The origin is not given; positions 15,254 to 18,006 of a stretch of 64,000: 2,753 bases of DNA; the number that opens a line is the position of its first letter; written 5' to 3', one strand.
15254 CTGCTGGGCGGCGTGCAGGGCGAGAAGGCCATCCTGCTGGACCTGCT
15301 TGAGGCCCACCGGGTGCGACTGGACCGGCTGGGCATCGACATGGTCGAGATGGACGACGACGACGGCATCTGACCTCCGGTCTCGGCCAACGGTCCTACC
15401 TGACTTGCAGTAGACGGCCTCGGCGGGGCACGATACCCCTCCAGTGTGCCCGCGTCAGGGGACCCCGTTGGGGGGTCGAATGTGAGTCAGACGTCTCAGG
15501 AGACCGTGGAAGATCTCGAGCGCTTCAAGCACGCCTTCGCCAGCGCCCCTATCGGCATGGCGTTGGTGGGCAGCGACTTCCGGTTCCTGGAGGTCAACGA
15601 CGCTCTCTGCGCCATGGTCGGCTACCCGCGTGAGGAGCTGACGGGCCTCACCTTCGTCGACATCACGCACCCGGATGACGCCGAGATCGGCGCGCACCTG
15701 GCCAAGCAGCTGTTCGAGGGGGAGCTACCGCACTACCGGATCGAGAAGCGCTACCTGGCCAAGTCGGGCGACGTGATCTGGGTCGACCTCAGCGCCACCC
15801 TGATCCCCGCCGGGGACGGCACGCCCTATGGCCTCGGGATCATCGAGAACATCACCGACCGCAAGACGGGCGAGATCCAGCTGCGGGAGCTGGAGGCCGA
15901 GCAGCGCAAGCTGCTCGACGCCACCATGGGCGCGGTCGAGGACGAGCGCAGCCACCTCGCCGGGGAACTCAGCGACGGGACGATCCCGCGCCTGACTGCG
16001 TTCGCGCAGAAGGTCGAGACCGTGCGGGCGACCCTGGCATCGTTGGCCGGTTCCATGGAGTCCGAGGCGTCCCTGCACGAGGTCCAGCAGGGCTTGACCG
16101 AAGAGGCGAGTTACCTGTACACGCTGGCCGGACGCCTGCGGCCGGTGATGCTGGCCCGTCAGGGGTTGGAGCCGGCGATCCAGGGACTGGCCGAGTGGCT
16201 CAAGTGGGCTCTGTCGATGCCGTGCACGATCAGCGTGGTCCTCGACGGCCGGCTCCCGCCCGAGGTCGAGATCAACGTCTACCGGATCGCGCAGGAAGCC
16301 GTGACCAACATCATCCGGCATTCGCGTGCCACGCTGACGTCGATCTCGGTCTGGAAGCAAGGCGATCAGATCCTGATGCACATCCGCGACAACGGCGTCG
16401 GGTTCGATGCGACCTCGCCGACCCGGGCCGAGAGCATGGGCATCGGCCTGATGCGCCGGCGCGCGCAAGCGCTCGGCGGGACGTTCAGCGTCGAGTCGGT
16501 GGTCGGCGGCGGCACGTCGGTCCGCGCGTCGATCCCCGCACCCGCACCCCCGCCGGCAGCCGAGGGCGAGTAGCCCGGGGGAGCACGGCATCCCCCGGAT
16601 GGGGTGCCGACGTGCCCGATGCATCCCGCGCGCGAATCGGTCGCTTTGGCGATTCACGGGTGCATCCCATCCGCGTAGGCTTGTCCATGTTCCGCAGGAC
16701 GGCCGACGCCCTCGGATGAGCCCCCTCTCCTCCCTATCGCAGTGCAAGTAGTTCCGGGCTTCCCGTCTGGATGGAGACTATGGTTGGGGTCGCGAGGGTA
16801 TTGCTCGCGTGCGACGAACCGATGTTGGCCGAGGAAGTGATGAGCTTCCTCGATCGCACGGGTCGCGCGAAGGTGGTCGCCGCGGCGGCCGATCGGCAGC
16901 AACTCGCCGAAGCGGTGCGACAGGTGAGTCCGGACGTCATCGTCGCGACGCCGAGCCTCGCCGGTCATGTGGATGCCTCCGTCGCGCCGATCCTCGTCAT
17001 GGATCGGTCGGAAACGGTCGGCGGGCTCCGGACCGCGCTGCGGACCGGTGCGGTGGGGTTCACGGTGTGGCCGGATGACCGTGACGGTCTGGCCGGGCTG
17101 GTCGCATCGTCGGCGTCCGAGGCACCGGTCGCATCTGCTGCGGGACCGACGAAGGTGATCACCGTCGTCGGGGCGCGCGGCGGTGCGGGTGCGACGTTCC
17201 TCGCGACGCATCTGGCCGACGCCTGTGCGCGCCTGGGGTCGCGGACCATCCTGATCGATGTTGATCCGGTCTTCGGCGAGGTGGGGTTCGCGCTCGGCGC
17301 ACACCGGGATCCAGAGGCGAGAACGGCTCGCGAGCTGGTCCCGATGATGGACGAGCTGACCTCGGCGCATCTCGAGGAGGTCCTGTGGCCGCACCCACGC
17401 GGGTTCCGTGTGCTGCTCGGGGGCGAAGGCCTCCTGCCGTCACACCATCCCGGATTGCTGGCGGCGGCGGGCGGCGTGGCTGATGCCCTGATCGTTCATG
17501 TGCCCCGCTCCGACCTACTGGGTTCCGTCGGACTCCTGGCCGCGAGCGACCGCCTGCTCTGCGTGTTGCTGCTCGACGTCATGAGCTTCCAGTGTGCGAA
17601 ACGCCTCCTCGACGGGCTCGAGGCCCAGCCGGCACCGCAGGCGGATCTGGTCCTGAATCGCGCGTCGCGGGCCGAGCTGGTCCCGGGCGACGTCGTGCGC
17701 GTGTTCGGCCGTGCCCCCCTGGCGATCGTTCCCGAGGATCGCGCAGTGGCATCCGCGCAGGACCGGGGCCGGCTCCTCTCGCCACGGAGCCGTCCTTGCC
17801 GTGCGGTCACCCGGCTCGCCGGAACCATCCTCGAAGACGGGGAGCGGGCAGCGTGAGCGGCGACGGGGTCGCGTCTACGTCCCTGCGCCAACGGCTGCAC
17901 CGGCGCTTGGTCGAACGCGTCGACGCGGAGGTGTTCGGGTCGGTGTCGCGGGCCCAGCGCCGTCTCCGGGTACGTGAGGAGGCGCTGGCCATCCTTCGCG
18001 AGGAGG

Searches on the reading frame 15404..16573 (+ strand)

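Call 22: search_protein_families(library=pfam, proteins=[window:15404-16573:+], max_evalue=0.01)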
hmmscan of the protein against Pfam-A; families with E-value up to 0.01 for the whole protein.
window:15404-16573:+ (389 aa): 8 families
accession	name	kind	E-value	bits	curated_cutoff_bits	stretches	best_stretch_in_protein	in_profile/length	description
PF08447.18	PAS_3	-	1.1e-12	48.4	25.6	1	62-143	2-84/89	PAS fold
PF02518.31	HATPase_c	-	1.2e-12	48.7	26.4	1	289-380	3-110/111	Histidine kinase-, DNA gyrase B-, and HSP90-like ATPase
PF13426.13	PAS_9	-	3.3e-12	47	27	1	50-152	2-103/103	PAS domain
PF08448.16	PAS_4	-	7.4e-10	39.5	23.1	1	45-154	1-109/110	PAS fold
PF00989.32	PAS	-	7.1e-08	32.9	22.6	1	39-141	1-103/113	PAS fold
PF13188.13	PAS_8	-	1.4e-07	31.6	21.8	1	39-93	1-55/65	PAS domain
PF13581.12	HATPase_c_2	-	2.5e-06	27.9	27.4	1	283-375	23-125/127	Histidine kinase-like ATPase domain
PF07730.19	HisKA_3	-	0.0043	18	24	1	181-248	1-66/68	Histidine kinase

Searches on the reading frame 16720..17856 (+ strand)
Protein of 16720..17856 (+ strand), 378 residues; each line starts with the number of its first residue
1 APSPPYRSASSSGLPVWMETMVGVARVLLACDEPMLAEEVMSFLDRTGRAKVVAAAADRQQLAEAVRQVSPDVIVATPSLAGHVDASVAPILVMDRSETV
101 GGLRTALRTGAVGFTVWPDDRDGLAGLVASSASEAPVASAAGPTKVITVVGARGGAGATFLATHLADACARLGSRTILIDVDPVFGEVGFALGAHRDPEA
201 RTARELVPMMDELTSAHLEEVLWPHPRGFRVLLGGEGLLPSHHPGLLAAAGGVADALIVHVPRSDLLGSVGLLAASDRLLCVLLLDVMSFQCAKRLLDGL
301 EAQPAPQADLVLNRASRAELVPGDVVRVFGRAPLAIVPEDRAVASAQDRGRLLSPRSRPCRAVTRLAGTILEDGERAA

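Call 22: search_protein_families(library=pfam, proteins=[window:16720-17856:+], max_evalue=0.01)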
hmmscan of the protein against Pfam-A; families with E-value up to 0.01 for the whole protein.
window:16720-17856:+ (378 aa): 4 families
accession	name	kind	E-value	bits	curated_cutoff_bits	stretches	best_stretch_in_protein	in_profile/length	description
PF01656.29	CbiA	-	7.6e-07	29.6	25.4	1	147-351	1-123/125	CobQ/CobB/MinD/ParA nucleotide binding domain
PF13614.12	AAA_31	-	2.8e-05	24.5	27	1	144-201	1-57/177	AAA domain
PF06564.18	CBP_BcsQ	-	0.00011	22.3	21.3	1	145-183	2-40/234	Cellulose biosynthesis protein BcsQ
PF10609.15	ParA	-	0.0014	18.5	27.1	1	144-210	3-69/246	NUBPL iron-transfer P-loop NTPase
